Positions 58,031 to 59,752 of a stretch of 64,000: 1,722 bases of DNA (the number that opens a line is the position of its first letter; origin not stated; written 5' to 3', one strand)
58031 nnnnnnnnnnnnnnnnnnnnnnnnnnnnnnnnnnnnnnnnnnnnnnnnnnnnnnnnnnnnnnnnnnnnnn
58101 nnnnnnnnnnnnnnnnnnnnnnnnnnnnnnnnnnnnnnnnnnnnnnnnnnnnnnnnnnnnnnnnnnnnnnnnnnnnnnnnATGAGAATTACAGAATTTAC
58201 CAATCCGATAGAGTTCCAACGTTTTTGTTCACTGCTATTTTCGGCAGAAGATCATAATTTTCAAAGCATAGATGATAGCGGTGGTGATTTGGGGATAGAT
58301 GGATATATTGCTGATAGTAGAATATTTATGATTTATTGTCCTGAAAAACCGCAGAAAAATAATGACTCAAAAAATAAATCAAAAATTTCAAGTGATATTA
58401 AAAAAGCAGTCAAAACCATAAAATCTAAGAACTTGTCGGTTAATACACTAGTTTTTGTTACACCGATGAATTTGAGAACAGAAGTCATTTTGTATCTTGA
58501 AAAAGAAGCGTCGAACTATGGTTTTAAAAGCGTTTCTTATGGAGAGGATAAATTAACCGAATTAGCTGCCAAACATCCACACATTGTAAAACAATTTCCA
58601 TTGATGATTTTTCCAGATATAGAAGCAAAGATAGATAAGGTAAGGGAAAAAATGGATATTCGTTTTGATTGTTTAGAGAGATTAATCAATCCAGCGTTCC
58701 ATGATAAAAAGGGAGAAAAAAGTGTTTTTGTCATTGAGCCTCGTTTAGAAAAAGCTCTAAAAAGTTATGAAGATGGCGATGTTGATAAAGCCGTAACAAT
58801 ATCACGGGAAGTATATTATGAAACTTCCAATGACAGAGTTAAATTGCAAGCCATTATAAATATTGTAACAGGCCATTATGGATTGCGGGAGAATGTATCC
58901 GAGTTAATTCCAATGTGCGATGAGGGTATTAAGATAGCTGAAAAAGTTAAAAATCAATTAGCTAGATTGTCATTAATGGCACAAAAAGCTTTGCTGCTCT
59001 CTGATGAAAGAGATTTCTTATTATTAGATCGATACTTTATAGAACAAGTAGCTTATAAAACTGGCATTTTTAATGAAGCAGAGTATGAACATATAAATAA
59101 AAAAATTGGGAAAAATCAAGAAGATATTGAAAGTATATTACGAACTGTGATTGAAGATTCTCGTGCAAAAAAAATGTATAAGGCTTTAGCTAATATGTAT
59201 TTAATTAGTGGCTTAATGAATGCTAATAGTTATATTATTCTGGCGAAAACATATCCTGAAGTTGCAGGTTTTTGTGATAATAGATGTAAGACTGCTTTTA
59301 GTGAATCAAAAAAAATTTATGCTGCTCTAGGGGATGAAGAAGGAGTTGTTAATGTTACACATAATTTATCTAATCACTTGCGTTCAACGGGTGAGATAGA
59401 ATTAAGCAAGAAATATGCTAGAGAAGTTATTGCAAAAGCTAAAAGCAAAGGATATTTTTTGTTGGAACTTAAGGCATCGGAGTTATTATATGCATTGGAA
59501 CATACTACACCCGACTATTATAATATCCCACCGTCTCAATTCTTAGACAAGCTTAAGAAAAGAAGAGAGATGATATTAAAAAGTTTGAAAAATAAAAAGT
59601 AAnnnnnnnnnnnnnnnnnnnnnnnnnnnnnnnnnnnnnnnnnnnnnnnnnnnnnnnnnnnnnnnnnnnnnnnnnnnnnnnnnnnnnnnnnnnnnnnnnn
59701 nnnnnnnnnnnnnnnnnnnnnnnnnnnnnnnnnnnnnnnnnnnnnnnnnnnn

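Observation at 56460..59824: AT-rich islet of about 3.3 kb abutting tRNA-Lys, encoding a lipoprotein, an SH3b protein and an Mrr-like nuclease-TPR fusion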

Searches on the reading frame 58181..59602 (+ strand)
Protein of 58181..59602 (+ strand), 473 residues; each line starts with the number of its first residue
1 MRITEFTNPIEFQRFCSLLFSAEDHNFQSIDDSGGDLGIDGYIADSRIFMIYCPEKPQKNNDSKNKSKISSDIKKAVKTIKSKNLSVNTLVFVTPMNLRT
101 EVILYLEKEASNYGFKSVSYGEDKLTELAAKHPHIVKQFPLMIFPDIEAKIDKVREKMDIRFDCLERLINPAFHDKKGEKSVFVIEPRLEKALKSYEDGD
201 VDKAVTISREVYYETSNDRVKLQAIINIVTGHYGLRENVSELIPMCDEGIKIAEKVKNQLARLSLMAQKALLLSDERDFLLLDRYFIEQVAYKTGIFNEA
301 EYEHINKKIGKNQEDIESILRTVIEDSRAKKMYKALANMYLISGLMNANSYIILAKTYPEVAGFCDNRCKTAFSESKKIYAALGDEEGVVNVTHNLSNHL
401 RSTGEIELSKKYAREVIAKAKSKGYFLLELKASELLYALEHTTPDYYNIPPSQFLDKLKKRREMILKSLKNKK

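Call 4: search_protein_families(library=pfam, proteins=[window:58181-59602:+], max_evalue=1)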
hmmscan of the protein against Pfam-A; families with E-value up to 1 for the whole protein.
window:58181-59602:+ (473 aa): 1 family
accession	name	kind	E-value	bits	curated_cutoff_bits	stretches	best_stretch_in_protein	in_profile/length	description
PF10579.15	Rapsyn_N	-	0.022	15.3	23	1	188-254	9-74/80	Rapsyn N-terminal myristoylation and linker region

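Call 5: search_protein_families(library=padloc, proteins=[window:58181-59602:+], max_evalue=1)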
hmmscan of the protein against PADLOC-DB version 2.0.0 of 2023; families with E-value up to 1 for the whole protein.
window:58181-59602:+ (473 aa): 3 families
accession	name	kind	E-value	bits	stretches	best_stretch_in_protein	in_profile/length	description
PDLC03852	LmuA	-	6.5e-08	30.9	1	5-112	16-127/336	-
PDLC04715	PDC-M58A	-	0.0075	14.3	1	66-135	73-136/154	-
PDLC04271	PDC-M01B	-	0.32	8.2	0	294-349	210-264/291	-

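Call 6: search_protein_families(library=ncbifam, proteins=[window:58181-59602:+], max_evalue=1)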
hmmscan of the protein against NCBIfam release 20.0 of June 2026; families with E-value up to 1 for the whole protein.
window:58181-59602:+ (473 aa): 1 family
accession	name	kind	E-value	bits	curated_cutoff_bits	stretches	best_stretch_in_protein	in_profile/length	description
NF033412.1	primase_PriX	equivalog_domain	0.15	12.4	50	0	385-432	38-85/102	DNA primase noncatalytic subunit PriX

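Call 9: find_homologous_proteins(query=window:58181-59599:+)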
Query window:58181-59599:+ (473 aa): 26 proteins with E <= 0.001 among 8000 candidates.
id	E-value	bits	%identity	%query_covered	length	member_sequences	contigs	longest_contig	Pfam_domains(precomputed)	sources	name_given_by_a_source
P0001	0.0e+0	1039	100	100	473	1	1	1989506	-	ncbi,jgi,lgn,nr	ncbi:hypothetical protein M0R36_08280 [bacterium]|jgi:hypothetical protein|nr:hypothetical protein [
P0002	3.4e-155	536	55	99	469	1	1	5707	-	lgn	-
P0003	6.3e-155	535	53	99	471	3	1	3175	-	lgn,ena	-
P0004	5.4e-147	509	52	99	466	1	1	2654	-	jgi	jgi:hypothetical protein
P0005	1.2e-144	501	51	100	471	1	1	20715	-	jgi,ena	-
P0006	7.8e-132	459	49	98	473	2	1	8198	-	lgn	-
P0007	9.5e-121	422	45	99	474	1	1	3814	-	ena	-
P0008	5.2e-119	416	45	98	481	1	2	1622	-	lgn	-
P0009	3.2e-117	410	44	100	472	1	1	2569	-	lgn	-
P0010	1.9e-73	266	45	64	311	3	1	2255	-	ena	-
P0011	2.4e-30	124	26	93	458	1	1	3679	-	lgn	-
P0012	2.1e-29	121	26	90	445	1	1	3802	-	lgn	-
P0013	2.7e-27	114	44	33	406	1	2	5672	-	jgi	jgi:hypothetical protein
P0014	1.2e-21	96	40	33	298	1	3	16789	-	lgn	-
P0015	4.1e-21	94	25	89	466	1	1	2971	-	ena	-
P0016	8.3e-21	93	24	92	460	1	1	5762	-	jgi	jgi:tetratricopeptide (TPR) repeat protein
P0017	1.2e-19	89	31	44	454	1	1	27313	-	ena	-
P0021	1.4e-15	76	33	33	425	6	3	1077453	-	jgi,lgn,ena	jgi:hypothetical protein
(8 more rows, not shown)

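Call 10: search_solved_structures(query=window:58181-59599:+, max_evalue=10, show_alignments=3)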
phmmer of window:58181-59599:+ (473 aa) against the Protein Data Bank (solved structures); distinct sequences matched with E-value up to 10: 2.
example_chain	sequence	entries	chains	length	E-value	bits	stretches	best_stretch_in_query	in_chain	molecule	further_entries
3ty7_A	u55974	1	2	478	0.5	12.7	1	163-266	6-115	Putative aldehyde dehydrogenase SAV2122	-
1ghh_A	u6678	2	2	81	1.5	11.2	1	352-419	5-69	DNA-DAMAGE-INDUCIBLE PROTEIN I | DNA damage-inducible protein I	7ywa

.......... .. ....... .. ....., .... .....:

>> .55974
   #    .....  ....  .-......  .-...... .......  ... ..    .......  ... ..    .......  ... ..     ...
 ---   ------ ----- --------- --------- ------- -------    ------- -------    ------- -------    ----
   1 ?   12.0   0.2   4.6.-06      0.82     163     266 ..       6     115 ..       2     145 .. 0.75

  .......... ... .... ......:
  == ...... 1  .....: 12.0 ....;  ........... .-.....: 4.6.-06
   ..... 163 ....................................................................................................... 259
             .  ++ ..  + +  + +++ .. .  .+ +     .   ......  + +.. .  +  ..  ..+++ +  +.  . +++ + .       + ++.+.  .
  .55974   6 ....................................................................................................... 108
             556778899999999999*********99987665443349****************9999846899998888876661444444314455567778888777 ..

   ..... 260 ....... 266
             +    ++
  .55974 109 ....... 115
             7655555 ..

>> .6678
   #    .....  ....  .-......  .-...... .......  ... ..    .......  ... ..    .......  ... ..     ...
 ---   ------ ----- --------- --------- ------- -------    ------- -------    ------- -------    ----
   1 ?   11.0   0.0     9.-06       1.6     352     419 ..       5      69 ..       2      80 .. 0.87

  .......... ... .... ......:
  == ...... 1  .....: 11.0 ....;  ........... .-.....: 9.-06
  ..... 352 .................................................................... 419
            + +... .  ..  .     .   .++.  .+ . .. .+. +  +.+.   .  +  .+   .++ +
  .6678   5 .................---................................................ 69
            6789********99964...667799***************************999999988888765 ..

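Call 14: find_encoding_contigs(protein=P0005, flank=10000, max_places=3)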
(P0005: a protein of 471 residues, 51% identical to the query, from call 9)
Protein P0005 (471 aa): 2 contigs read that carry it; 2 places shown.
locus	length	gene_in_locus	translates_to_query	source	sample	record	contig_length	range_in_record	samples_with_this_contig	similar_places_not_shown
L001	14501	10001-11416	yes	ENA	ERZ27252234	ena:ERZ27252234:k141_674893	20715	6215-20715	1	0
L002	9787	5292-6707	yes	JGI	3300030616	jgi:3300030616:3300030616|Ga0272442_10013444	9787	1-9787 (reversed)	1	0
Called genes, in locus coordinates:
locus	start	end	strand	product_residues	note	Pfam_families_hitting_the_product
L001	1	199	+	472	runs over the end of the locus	PF02384:N6_Mtase, PF05175:MTS (weak), PF07669:Eco57I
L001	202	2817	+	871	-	PF15516:BpuSI_N, PF02384:N6_Mtase (weak), PF07669:Eco57I (weak), PF22008:BpuSI_TRD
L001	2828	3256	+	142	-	PF03852:Vsr, PF18741:MTES_1575 (faint), PF04480:DUF559 (weak)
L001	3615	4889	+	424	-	PF02195:ParB_N (weak), PF01555:N6_N4_Mtase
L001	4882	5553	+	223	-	-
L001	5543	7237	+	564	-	-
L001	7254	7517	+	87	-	-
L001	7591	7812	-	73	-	PF13560:HTH_31, PF12844:HTH_19, PF01381:HTH_3, PF13443:HTH_26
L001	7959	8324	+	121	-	-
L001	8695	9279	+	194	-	-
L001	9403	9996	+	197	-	-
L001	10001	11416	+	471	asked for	-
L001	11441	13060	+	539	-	-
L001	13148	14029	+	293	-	-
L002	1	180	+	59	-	?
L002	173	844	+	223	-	-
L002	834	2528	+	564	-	-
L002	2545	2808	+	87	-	-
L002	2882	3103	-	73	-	PF13560:HTH_31, PF12844:HTH_19, PF01381:HTH_3, PF13443:HTH_26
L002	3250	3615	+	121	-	-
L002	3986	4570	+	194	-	-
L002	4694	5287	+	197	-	-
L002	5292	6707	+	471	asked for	-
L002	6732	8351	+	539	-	-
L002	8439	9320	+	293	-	-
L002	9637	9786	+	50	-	?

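Call 15: find_encoding_contigs(protein=P0006, flank=8000, max_places=3)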
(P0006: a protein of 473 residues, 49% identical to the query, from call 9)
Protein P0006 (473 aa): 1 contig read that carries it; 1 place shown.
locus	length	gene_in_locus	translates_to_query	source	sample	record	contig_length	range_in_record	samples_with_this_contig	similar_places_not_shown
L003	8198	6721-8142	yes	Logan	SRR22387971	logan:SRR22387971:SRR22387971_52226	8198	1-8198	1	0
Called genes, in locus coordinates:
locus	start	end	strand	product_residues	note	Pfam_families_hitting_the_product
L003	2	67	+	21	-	?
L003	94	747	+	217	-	PF08279:HTH_11 (faint), PF13412:HTH_24 (weak), PF01909:NTP_transf_2 (weak), PF18765:Polbeta (weak)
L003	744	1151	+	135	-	PF05168:HEPN (weak)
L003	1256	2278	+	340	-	-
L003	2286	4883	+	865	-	PF01555:N6_N4_Mtase, PF01170:UPF0020 (faint), PF01555:N6_N4_Mtase, PF27126:NmeDI_C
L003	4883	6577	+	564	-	-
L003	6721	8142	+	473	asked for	-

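Call 16: find_encoding_contigs(protein=P0002, flank=6000, max_places=3)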
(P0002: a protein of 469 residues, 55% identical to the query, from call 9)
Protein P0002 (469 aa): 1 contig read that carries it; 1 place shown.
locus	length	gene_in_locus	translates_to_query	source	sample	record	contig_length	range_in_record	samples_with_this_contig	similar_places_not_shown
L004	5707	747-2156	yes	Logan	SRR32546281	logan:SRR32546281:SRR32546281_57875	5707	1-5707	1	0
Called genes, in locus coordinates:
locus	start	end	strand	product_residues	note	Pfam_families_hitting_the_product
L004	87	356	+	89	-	-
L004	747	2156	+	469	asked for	-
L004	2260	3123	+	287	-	-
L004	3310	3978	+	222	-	-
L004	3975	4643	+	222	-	-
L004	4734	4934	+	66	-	-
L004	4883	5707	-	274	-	?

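Call 19: find_encoding_contigs(protein=P0017, flank=10000, max_places=2)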
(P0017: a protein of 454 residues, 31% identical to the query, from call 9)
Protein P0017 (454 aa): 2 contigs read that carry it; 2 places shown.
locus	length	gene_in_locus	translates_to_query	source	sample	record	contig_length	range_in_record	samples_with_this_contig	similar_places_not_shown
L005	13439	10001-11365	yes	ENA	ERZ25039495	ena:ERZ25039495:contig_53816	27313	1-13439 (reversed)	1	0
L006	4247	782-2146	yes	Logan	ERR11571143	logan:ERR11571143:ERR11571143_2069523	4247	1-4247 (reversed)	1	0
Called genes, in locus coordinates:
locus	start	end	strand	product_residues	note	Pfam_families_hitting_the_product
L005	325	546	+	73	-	PF13560:HTH_31, PF01381:HTH_3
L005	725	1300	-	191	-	-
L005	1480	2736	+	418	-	-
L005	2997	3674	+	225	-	-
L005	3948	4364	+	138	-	-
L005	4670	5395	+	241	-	PF01555:N6_N4_Mtase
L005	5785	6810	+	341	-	PF01555:N6_N4_Mtase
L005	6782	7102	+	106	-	-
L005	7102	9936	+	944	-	PF04851:ResIII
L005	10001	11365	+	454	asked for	-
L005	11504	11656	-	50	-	-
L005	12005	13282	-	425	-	PF13356:Arm-DNA-bind_3, PF22022:Phage_int_M (weak), PF00589:Phage_integrase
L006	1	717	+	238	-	?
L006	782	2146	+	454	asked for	-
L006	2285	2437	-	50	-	-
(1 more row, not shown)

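Call 20: find_encoding_contigs(protein=P0021, flank=10000, max_places=3)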
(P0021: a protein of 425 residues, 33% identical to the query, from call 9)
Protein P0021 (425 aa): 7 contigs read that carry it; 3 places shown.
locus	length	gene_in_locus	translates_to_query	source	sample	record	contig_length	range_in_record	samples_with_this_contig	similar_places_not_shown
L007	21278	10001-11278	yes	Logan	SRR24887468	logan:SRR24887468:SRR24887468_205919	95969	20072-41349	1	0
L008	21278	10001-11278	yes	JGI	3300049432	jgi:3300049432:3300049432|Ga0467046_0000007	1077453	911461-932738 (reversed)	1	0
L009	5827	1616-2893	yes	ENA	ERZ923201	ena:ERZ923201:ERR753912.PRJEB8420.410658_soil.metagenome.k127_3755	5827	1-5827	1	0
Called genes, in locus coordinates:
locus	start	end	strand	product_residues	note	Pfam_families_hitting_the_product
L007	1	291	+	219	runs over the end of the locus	-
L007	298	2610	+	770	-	PF02534:T4SS-DNA_transf, PF01935:DUF87 (weak), PF10412:TrwB_AAD_bind, PF12696:TraG-D_C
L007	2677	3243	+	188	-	-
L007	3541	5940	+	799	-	-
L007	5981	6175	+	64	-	-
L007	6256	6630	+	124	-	-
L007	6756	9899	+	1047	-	PF08357:SEFIR, PF13676:TIR_2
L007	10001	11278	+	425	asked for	-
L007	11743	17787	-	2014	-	PF14216:DUF4326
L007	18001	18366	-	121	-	-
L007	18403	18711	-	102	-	-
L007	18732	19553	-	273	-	-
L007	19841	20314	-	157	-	PF03793:PASTA (faint)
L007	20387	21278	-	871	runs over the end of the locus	PF03432:Relaxase (weak), PF18555:MobL (weak)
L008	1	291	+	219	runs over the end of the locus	-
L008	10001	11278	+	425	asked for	-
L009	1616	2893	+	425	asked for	-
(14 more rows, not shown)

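Call 21: find_encoding_contigs(protein=P0014, flank=10000, max_places=2)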
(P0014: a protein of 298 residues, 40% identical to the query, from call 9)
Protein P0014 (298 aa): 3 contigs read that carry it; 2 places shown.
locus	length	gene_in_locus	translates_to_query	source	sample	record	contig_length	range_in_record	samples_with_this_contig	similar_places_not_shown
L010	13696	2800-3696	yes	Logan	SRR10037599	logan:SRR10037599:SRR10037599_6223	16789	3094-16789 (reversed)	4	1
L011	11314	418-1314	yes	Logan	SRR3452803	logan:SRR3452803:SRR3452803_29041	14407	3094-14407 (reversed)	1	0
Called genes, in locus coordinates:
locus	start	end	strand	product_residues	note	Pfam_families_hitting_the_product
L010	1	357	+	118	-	?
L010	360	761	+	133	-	-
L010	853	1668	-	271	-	-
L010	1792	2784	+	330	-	PF02899:Phage_int_SAM_1 (faint), PF00589:Phage_integrase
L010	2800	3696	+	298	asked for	-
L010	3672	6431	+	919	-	PF00515:TPR_1 (faint), PF07719:TPR_2 (faint), PF13371:TPR_9 (faint), PF13424:TPR_12 (faint), PF13428:TPR_14 (faint), PF13432:TPR_16 (faint), PF14559:TPR_19 (faint), PF20698:PIN-TPR-GreABC, +1 more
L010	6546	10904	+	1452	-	-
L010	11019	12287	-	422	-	-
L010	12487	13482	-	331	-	PF00486:Trans_reg_C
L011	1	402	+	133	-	?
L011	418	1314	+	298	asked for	-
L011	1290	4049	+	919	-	PF00515:TPR_1 (faint), PF07719:TPR_2 (faint), PF13371:TPR_9 (faint), PF13424:TPR_12 (faint), PF13428:TPR_14 (faint), PF13432:TPR_16 (faint), PF14559:TPR_19 (faint), PF20698:PIN-TPR-GreABC, +1 more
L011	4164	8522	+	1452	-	-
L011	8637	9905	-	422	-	-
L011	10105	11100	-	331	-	PF00486:Trans_reg_C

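Call 22: predict_structure(alignment_id=A1)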
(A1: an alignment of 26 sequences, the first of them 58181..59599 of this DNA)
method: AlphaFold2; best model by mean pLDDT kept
length: 473 residues; sequences in the alignment: 26
mean_pLDDT: 84.8   pTM: 0.68
mean pLDDT of the five models: 84.8, 84.8, 84.4, 83.4, 82.5
residues with pLDDT >= 90: 245; 70-90: 165; 50-70: 33; < 50: 30
segments of 3 or more residues with pLDDT < 50: 33-35, 154-178
pLDDT, mean of each block of 10 residues (from residue 1): 74 89 88 61 91 71 89 90 90 90 94 94 87 78 55 45 42 44 87 87 92 95 93 70 96 92 94 94 92 91 94 94 88 88 94 87 80 86 89 96 91 97 91 94 87 88 90 81
secondary structure, 60 per line:
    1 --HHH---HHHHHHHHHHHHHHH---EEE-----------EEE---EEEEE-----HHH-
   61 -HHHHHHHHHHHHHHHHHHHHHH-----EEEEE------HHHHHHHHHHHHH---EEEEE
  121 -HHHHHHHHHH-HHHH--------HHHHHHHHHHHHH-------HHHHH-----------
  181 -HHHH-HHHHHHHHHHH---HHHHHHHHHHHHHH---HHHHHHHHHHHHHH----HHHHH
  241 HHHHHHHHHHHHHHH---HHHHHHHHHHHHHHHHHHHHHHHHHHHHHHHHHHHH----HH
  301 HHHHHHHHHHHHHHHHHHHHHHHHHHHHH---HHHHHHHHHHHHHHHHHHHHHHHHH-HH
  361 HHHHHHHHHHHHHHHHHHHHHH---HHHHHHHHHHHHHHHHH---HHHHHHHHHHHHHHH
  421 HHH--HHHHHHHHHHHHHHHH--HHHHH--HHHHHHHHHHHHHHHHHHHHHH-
elements in order: H9-23 E27-29 E41-43 E47-51 H62-83 E89-93 H100-112 E116-120 H122-131 H133-136 H145-157 H165-169 H182-185 H187-197 H201-214 H218-231 H236-255 H259-294 H299-329 H333-357 H359-382 H386-402 H406-423 H426-441 H444-448 H451-472

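Call 26: fold_search(model_id=the predicted structure, library=pdb)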
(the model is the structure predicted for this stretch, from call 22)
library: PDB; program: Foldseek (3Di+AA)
matches with E <= 10: 817; with E <= 0.001: 13
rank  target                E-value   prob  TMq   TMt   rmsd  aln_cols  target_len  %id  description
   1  4a1s_B                1.4e-04  1.00  0.32  0.41  10.0       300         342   12  Crystallographic structure of the Pins:Insc complex (released 2012-03-28)
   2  4a1s_A                2.3e-04  1.00  0.32  0.41   9.5       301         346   12  Crystallographic structure of the Pins:Insc complex (released 2012-03-28)
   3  3sf4_B                2.3e-04  1.00  0.31  0.39   9.5       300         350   13  Crystal structure of the complex between the conserved cell polarity proteins Inscuteable and LGN (released 2011-11-23)
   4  4g2v_A                4.1e-04  1.00  0.21  0.28  13.9       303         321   13  Structure complex of LGN binding with FRMPD1 (released 2013-01-23)
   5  6hc2_C                5.4e-04  1.00  0.33  0.40   9.2       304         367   13  Crystal structure of NuMA/LGN hetero-hexamers (released 2019-05-29)
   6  6hc2_E                6.4e-04  1.00  0.37  0.45  10.2       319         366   13  Crystal structure of NuMA/LGN hetero-hexamers (released 2019-05-29)
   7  3sf4_C                7.6e-04  1.00  0.35  0.45   7.6       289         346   13  Crystal structure of the complex between the conserved cell polarity proteins Inscuteable and LGN (released 2011-11-23)
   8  3ro2_A                7.6e-04  1.00  0.21  0.28  13.8       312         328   13  Structures of the LGN/NuMA complex (released 2012-03-07)
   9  4wnf_A                8.2e-04  1.00  0.36  0.60   7.5       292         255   13  Crystal structure of the oxidized TPR domain of LGN in complex with Frmpd4/Preso1 at 2.9 Angstrom resolution (released 2015-09-16)
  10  4wne_A                8.2e-04  1.00  0.18  0.25  15.2       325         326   12  Crystal structure of the TPR domain of LGN in complex with Frmpd4/Preso1 at 2.0 Angstrom resolution (released 2015-09-16)
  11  6hc2_A                8.6e-04  1.00  0.33  0.40   9.0       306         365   13  Crystal structure of NuMA/LGN hetero-hexamers (released 2019-05-29)
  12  3sf4_A                9.0e-04  1.00  0.36  0.45   7.4       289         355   13  Crystal structure of the complex between the conserved cell polarity proteins Inscuteable and LGN (released 2011-11-23)
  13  5a6c_B                9.7e-04  1.00  0.36  0.44   7.0       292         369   13  Concomitant binding of Afadin to LGN and F-actin directs planar spindle orientation (released 2015-12-30)
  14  7ep7_A                1.3e-03  1.00  0.33  0.45   9.2       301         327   13  The complex structure of Gpsm2 and Whirlin (released 2022-05-04)
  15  4wnd_A                1.3e-03  1.00  0.18  0.25  15.3       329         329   12  Crystal structure of the TPR domain of LGN in complex with Frmpd4/Preso1 at 1.5 Angstrom resolution (released 2015-09-16)
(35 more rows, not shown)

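Call 32: find_related_loci(query=A1, collection=viral_contigs, flank=10000)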
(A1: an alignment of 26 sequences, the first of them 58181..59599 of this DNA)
Query A1 (473 aa) in viral_contigs; peptide patterns used: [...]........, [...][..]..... (x = any residue, [..] = any of these).
70 stretches matched a pattern; 1 encode a relative of the query (tblastn E <= 1e-3); 1 distinct loci.
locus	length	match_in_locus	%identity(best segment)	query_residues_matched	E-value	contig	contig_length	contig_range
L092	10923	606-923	27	12-108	4e-7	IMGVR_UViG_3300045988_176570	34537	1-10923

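Call 61: find_encoding_contigs(protein=P0001, flank=6000, max_places=6)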
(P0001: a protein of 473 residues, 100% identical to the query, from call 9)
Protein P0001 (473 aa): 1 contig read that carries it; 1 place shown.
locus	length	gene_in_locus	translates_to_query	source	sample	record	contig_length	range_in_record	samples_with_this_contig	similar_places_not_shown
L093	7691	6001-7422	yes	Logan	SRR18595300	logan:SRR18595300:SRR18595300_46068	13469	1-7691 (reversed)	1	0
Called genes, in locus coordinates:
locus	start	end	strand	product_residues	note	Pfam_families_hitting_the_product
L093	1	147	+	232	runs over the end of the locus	-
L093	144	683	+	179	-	-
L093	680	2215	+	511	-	PF00501:AMP-binding, PF13193:AMP-binding_C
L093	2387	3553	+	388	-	PF00561:Abhydrolase_1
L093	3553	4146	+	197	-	PF07021:MetW, PF13489:Methyltransf_23, PF13847:Methyltransf_31, PF08241:Methyltransf_11, PF08242:Methyltransf_12, PF13649:Methyltransf_25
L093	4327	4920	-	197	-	-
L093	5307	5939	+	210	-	PF08239:SH3_3 (weak)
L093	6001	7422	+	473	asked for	-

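Call 67: search_protein_families(library=phrogs, proteins=[window:58181-59599:+], max_evalue=0.1)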
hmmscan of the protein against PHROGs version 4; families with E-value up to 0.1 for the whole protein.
window:58181-59599:+ (473 aa): 1 family
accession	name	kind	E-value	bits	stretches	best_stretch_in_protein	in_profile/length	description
phrog_25540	-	unknown function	0.013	16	1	30-122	37-137/306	-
